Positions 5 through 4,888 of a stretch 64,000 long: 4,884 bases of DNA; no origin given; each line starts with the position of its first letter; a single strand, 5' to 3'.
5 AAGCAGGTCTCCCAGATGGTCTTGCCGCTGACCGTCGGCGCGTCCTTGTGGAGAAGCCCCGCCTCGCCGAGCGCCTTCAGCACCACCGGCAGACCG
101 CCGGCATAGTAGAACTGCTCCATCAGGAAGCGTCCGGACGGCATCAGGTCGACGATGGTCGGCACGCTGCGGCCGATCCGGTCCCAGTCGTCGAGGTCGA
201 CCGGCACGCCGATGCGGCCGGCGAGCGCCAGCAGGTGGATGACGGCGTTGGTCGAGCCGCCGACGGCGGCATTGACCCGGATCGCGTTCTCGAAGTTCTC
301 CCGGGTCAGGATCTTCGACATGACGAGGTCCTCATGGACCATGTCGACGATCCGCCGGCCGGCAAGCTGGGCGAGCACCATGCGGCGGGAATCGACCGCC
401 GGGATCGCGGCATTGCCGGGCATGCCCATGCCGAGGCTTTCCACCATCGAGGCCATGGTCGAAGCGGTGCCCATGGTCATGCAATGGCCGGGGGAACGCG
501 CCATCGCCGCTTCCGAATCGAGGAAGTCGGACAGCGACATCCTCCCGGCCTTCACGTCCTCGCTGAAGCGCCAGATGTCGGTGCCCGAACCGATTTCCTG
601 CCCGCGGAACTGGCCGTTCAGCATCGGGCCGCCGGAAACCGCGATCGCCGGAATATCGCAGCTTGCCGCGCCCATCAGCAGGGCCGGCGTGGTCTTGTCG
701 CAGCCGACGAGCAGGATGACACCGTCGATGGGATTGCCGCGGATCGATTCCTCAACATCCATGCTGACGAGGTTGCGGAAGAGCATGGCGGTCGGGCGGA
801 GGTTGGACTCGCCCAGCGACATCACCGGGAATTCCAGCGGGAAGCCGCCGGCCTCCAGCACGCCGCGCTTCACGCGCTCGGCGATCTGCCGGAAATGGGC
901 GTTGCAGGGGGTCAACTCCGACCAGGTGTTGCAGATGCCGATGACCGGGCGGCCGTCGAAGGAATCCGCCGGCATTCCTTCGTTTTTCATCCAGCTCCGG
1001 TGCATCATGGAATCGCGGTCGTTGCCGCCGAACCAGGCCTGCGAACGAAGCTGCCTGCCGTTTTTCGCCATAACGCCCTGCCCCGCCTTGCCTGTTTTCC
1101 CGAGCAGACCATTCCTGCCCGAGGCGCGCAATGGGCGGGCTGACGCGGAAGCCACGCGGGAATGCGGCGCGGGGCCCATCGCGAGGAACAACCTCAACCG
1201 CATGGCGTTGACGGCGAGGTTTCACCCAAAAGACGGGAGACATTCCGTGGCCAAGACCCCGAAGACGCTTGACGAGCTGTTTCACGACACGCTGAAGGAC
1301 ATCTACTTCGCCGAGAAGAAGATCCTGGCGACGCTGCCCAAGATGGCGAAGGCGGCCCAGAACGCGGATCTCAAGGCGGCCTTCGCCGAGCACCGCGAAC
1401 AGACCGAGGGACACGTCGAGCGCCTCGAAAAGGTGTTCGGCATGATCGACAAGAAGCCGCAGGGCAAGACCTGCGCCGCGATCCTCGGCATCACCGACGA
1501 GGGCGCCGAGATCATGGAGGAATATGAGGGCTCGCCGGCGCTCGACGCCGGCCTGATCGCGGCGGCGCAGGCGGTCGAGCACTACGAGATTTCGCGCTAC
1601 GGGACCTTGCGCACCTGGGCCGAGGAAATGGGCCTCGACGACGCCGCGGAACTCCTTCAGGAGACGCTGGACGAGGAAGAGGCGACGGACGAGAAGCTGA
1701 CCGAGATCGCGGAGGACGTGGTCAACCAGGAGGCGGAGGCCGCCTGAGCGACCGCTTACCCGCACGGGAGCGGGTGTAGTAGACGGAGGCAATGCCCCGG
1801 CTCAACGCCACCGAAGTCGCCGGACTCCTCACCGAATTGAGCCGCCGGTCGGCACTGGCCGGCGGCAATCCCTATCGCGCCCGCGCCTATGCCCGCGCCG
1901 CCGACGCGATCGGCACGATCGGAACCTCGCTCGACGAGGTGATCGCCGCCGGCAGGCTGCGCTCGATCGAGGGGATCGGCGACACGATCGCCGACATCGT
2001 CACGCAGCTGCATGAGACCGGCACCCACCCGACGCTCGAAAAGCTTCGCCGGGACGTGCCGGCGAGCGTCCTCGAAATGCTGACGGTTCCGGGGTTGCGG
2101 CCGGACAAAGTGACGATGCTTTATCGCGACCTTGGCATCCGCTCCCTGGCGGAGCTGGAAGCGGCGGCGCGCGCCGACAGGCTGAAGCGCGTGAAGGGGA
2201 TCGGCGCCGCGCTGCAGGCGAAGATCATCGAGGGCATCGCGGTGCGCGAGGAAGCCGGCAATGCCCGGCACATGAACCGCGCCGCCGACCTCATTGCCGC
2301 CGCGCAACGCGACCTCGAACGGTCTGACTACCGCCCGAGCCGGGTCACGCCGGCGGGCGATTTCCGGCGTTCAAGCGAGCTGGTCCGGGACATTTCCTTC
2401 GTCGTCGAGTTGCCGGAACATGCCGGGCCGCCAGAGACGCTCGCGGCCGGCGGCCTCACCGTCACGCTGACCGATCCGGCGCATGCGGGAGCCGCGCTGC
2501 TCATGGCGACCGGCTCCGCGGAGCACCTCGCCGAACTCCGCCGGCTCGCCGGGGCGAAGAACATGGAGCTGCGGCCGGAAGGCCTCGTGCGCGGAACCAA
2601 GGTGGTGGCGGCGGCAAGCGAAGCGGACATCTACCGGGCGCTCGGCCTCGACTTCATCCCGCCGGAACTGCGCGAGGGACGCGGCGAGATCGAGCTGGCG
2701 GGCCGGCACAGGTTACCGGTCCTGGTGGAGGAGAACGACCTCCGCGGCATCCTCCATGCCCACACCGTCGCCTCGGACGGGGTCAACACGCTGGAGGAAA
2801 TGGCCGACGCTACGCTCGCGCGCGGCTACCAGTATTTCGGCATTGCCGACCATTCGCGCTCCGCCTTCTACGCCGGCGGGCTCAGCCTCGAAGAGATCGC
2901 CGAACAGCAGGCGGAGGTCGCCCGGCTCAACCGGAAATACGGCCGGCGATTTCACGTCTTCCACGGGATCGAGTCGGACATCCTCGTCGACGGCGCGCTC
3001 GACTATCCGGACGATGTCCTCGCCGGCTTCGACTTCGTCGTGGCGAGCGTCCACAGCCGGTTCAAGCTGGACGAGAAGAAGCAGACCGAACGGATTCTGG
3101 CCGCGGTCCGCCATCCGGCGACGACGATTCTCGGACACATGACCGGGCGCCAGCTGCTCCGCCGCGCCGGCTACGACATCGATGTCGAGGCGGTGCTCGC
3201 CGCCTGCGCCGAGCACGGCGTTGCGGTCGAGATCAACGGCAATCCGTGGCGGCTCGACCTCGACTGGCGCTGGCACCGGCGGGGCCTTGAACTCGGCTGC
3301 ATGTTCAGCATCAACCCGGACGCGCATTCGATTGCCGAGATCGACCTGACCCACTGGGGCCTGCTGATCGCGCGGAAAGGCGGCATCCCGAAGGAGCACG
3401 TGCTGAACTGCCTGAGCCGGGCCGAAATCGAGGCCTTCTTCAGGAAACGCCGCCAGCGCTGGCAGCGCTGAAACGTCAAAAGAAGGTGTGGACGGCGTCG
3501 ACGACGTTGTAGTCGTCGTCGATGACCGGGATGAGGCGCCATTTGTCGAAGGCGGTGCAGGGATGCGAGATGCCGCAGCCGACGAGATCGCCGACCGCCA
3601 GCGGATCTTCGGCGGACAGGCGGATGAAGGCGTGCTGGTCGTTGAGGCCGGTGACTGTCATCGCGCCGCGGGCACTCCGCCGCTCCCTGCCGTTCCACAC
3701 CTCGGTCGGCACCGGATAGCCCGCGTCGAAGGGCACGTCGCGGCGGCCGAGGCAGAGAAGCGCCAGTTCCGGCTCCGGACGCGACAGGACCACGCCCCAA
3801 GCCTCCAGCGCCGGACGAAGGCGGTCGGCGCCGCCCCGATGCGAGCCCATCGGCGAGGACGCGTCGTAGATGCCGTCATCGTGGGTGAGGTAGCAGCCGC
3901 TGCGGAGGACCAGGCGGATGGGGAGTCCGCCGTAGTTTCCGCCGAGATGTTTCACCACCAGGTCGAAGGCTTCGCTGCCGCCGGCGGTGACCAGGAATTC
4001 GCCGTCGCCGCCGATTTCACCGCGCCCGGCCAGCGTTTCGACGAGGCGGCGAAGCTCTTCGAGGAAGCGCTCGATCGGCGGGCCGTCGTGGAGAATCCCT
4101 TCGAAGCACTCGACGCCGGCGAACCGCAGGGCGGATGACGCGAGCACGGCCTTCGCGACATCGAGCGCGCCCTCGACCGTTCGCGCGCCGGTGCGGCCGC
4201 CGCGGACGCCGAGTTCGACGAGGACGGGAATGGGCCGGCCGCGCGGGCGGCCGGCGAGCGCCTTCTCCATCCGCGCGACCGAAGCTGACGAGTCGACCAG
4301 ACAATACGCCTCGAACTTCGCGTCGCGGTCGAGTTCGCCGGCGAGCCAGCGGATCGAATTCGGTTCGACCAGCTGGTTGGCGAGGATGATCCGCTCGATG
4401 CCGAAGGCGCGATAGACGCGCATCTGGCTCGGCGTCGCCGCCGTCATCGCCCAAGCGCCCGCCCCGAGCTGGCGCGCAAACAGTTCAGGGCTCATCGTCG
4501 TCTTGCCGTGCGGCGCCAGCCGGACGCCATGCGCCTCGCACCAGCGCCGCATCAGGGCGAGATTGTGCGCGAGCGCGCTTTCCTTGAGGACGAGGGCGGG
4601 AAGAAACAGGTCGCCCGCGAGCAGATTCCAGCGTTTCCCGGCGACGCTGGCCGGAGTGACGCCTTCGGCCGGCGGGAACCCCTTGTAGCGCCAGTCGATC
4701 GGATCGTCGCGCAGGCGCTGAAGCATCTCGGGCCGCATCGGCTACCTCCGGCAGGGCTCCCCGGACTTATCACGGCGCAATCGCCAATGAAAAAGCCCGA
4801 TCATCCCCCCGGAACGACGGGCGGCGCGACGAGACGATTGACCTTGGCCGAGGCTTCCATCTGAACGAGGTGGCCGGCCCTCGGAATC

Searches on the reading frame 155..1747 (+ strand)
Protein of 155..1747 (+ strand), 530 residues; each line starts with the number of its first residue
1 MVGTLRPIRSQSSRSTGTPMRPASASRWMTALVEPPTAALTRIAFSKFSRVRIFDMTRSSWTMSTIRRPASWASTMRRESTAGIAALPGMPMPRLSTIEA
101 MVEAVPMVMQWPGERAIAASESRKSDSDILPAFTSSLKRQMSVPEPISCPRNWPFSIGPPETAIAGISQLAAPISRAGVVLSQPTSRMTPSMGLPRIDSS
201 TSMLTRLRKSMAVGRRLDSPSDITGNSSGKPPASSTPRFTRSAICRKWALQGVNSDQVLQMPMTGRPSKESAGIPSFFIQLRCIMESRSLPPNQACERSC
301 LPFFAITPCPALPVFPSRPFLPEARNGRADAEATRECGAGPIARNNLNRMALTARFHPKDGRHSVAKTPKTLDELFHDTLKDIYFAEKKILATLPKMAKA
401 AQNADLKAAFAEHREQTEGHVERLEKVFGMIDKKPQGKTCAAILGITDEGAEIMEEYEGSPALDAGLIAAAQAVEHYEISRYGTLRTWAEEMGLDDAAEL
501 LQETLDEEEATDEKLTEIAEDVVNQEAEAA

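Call 43: search_protein_families(library=pfam, proteins=[window:155-1747:+], max_evalue=0.00001)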
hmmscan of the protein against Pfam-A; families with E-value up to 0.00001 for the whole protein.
window:155-1747:+ (530 aa): 1 family
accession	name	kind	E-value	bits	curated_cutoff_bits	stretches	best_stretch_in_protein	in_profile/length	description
PF05974.18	DUF892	-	1.2e-59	201.4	23.7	1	371-527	1-158/159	Domain of unknown function (DUF892)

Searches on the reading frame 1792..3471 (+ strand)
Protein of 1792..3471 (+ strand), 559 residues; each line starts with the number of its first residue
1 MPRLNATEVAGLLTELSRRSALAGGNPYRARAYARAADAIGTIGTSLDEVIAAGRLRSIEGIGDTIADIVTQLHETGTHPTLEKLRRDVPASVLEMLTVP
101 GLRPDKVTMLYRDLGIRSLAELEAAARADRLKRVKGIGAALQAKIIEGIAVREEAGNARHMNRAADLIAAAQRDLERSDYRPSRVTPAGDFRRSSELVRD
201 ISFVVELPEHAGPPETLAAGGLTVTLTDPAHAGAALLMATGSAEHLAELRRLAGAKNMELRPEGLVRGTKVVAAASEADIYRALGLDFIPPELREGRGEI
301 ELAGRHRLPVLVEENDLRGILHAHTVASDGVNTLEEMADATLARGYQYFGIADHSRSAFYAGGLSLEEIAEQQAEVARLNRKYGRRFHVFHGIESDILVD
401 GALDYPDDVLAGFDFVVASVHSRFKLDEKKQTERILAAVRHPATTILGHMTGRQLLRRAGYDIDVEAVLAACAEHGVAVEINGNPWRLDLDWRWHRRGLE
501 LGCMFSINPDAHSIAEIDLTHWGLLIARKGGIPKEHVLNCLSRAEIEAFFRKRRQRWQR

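Call 43: search_protein_families(library=pfam, proteins=[window:1792-3471:+], max_evalue=0.00001)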
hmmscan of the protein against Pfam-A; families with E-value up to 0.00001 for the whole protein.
window:1792-3471:+ (559 aa): 4 families
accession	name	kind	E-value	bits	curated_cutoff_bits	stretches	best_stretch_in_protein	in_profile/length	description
PF14791.11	DNA_pol_B_thumb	-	4.7e-17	62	25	1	235-295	1-63/63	DNA polymerase beta thumb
PF14716.13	HHH_8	-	1.9e-14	54.2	30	1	8-78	5-72/73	Helix-hairpin-helix domain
PF14520.12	HHH_5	-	3.6e-07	31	27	1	94-148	2-54/57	Helix-hairpin-helix domain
PF02811.25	PHP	-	1.5e-06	29.1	26.4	1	321-482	2-162/164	PHP domain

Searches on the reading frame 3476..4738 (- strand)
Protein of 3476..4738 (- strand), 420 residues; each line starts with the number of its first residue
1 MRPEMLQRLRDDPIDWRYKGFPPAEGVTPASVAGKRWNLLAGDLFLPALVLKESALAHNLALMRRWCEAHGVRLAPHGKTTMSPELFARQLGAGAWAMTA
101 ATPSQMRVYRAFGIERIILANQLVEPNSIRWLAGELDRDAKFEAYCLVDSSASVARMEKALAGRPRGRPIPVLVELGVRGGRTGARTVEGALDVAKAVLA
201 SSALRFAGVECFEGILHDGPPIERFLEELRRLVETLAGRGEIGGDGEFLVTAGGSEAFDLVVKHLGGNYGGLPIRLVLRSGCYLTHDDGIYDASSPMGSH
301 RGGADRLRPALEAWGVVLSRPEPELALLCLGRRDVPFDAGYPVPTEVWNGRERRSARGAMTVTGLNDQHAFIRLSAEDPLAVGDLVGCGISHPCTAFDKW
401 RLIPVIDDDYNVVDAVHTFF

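Call 43: search_protein_families(library=pfam, proteins=[window:3476-4738:-], max_evalue=0.00001)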
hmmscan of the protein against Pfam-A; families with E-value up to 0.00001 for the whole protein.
window:3476-4738:- (420 aa): 2 families
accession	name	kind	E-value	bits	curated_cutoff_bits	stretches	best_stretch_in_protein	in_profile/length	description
PF14031.13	D-ser_dehydrat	-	3.6e-16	60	22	1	310-406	1-97/97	Putative serine dehydratase domain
PF01168.26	Ala_racemase_N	-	4.4e-09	36.8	24.1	1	54-238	4-183/220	Alanine racemase, N-terminal domain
